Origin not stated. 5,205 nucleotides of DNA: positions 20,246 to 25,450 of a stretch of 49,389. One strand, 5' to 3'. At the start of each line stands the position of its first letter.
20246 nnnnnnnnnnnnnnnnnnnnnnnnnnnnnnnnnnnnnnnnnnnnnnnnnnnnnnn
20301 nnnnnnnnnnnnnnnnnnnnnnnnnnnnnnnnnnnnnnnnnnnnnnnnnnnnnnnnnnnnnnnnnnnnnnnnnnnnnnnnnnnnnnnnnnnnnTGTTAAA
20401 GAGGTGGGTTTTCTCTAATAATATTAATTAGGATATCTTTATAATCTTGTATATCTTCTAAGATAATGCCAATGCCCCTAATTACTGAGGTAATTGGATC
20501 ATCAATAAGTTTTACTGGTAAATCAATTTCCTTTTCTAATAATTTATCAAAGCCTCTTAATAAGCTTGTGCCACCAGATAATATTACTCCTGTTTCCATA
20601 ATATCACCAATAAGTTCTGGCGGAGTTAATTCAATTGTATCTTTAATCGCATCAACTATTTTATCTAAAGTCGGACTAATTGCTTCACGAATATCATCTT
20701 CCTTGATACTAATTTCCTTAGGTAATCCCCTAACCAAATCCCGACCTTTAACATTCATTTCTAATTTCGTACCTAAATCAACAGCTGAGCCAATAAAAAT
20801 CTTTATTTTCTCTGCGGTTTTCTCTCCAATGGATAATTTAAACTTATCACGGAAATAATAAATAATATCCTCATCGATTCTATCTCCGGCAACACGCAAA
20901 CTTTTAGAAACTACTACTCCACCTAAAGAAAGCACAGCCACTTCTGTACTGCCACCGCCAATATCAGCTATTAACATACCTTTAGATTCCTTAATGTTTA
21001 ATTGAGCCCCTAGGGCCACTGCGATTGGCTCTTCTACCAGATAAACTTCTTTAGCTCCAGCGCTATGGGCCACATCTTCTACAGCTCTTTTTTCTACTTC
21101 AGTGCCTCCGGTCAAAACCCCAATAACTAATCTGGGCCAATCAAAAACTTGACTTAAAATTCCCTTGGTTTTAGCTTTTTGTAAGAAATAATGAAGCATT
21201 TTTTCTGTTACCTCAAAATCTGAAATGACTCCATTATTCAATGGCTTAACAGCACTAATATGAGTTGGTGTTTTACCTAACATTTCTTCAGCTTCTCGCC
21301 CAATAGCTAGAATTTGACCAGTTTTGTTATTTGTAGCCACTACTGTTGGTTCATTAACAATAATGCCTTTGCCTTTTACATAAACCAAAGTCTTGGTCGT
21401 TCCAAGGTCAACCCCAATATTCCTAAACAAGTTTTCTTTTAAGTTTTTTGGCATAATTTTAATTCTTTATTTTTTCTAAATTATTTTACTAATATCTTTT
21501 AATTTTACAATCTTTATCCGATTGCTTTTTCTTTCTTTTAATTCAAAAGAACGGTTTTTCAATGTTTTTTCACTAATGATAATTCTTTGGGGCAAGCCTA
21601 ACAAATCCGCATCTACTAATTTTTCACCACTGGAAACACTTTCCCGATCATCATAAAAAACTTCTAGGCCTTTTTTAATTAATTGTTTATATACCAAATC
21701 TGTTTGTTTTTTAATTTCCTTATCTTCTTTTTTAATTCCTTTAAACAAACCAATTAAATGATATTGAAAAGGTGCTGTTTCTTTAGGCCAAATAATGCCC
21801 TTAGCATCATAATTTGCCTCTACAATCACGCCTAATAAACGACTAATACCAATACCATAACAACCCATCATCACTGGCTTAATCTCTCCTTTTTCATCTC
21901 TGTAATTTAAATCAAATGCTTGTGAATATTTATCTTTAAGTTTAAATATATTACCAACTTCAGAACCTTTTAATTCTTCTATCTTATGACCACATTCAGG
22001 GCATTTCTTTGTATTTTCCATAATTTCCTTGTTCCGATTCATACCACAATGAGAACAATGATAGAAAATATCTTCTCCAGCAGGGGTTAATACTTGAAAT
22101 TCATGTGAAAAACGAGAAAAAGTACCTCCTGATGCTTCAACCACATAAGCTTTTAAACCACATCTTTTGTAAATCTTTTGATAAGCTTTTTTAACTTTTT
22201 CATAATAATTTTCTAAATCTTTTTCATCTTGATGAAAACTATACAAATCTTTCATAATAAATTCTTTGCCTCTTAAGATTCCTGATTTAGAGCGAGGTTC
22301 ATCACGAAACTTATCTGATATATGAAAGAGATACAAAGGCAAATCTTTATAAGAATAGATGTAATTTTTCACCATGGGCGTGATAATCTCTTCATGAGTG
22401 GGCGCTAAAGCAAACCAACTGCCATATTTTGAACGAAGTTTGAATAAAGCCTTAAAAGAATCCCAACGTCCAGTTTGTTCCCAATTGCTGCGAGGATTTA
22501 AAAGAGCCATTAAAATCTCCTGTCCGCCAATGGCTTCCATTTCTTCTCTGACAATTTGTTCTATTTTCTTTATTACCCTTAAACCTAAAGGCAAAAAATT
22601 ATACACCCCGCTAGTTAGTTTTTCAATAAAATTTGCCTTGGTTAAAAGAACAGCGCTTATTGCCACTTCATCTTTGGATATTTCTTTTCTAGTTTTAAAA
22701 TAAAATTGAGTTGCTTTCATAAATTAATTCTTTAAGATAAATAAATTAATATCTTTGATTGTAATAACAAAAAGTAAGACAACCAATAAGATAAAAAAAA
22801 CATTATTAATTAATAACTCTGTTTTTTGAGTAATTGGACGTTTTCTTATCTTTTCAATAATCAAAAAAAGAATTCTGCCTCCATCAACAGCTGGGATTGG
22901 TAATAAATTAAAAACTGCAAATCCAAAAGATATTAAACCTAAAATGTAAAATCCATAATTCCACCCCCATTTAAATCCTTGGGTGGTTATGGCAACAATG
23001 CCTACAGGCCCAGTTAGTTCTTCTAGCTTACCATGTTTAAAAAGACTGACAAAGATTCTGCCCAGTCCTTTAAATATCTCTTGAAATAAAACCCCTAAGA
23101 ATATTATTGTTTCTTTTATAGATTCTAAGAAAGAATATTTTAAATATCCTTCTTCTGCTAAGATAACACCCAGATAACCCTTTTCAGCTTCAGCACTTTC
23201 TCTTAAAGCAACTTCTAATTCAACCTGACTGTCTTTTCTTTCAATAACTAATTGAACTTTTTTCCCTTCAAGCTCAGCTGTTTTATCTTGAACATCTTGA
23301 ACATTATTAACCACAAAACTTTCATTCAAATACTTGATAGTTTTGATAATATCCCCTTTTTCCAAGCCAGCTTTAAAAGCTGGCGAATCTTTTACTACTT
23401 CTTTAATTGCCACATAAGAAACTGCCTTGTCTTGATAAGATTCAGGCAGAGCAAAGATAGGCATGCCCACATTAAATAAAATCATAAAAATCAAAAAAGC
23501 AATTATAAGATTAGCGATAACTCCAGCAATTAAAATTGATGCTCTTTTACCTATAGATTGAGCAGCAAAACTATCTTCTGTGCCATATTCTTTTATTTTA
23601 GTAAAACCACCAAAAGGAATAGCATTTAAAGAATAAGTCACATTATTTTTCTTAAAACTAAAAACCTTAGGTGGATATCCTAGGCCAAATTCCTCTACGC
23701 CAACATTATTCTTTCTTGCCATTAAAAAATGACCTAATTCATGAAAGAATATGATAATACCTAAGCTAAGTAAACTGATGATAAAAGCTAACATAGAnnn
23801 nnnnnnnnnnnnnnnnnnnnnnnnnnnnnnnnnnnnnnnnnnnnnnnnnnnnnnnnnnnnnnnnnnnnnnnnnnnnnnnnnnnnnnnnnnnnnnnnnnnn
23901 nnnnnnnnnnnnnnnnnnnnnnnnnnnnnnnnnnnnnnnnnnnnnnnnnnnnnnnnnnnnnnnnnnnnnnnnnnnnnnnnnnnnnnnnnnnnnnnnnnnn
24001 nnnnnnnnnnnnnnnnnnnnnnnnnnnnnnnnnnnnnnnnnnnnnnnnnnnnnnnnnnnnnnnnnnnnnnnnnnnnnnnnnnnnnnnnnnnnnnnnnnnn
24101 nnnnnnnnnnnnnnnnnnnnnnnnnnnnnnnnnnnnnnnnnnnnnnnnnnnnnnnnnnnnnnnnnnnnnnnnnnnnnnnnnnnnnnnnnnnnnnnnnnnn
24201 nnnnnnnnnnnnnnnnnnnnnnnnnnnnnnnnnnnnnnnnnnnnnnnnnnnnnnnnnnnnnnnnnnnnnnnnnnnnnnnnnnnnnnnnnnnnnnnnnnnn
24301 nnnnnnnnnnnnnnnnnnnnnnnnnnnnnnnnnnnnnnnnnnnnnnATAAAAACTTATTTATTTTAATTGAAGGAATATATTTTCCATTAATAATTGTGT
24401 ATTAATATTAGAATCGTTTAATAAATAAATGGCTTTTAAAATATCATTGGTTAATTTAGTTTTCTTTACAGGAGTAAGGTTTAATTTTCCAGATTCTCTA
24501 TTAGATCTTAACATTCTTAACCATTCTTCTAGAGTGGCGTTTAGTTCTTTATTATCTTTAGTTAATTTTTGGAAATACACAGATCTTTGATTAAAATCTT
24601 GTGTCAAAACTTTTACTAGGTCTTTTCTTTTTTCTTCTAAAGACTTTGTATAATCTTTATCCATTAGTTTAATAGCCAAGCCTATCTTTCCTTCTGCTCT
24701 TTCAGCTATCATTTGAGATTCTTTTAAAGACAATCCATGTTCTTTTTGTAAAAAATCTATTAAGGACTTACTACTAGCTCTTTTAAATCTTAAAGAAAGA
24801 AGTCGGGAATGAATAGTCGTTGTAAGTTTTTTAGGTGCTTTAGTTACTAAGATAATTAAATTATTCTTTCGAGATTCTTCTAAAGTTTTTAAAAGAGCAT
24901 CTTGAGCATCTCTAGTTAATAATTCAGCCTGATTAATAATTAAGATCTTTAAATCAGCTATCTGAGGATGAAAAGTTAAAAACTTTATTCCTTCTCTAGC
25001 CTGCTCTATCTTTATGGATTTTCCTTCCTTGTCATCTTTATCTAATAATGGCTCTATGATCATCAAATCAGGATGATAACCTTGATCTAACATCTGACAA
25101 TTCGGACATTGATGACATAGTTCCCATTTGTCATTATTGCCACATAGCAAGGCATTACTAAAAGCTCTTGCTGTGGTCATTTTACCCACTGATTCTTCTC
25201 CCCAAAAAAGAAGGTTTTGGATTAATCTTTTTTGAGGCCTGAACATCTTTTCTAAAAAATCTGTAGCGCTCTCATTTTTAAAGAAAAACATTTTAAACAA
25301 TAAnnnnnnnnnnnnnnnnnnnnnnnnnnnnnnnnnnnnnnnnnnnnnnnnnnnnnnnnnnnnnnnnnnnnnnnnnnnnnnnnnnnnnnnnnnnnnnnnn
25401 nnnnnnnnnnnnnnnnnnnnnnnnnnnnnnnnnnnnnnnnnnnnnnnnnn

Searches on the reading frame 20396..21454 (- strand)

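Call 46: search_protein_families(library=pfam, proteins=[window:20396-21454:-], max_evalue=0.001)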
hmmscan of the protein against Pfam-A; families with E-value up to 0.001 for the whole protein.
window:20396-21454:- (352 aa): 6 families
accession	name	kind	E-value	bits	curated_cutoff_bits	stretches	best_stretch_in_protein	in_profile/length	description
PF06723.19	MreB_Mbl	-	1.8e-128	428.5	27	1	12-338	3-325/327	MreB/Mbl protein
PF14450.12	FtsA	-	2.3e-12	47.8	31.8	1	163-317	3-110/127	Cell division protein FtsA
PF00022.25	Actin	-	2.8e-10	39.8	27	1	36-205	31-192/410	Actin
PF00012.26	HSP70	-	1.6e-08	33.7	20.6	1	118-210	145-243/599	Hsp70 protein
PF25216.1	Volactin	-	1.5e-06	28.4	35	0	38-197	48-205/321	Volactin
PF11104.14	PilM_2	-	0.0009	18.7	27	0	290-318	278-306/340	Type IV pilus assembly protein PilM;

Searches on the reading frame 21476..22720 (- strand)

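Call 46: search_protein_families(library=pfam, proteins=[window:21476-22720:-], max_evalue=0.001)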
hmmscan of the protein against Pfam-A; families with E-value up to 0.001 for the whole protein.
window:21476-22720:- (414 aa): 2 families
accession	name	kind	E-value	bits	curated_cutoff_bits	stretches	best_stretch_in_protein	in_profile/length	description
PF00587.30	tRNA-synt_2b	-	1.4e-35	123.4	29.3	1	96-303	4-179/179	tRNA synthetase class II core domain (G, H, P, S and T)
PF03129.25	HGTP_anticodon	-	2.3e-10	40.9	21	1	332-413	10-90/94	Anticodon binding domain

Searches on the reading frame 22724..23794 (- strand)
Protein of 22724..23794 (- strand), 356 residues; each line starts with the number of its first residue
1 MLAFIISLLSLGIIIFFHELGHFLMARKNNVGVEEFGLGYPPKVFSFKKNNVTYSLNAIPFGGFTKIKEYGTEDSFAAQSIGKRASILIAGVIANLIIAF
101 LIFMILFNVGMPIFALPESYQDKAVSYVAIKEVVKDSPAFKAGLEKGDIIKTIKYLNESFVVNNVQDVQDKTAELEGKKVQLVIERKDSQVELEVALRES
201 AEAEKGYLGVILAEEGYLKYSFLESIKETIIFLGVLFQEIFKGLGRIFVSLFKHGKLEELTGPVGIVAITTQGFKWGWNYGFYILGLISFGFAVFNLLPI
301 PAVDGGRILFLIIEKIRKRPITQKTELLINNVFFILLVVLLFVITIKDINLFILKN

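Call 46: search_protein_families(library=pfam, proteins=[window:22724-23794:-], max_evalue=0.001)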
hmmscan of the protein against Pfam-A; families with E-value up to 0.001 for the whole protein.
window:22724-23794:- (356 aa): 3 families
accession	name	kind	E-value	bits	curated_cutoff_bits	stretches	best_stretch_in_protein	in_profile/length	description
PF02163.28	Peptidase_M50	-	1.5e-52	178.6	27.2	1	8-340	3-221/221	Peptidase family M50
PF13180.12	PDZ_2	-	3.3e-06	27.7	27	1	127-197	13-80/80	PDZ domain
PF17820.7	PDZ_6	-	4.6e-05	23.5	27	1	130-186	2-54/54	PDZ domain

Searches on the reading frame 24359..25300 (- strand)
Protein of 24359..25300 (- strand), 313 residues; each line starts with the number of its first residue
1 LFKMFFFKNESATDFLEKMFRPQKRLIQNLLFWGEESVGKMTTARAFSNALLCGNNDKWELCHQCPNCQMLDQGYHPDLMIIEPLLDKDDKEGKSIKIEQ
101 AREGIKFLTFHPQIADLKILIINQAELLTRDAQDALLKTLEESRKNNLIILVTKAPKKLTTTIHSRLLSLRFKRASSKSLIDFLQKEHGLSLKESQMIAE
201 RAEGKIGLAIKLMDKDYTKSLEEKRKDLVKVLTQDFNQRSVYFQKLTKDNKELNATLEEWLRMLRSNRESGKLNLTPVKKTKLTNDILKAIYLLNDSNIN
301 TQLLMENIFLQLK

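Call 46: search_protein_families(library=pfam, proteins=[window:24359-25300:-], max_evalue=0.001)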
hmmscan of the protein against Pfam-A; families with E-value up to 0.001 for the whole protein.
window:24359-25300:- (313 aa): 1 family
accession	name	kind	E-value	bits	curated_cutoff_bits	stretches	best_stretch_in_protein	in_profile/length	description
PF13177.12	DNA_pol3_delta2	-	5.6e-39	134.2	27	1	11-174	4-159/161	DNA polymerase III, delta subunit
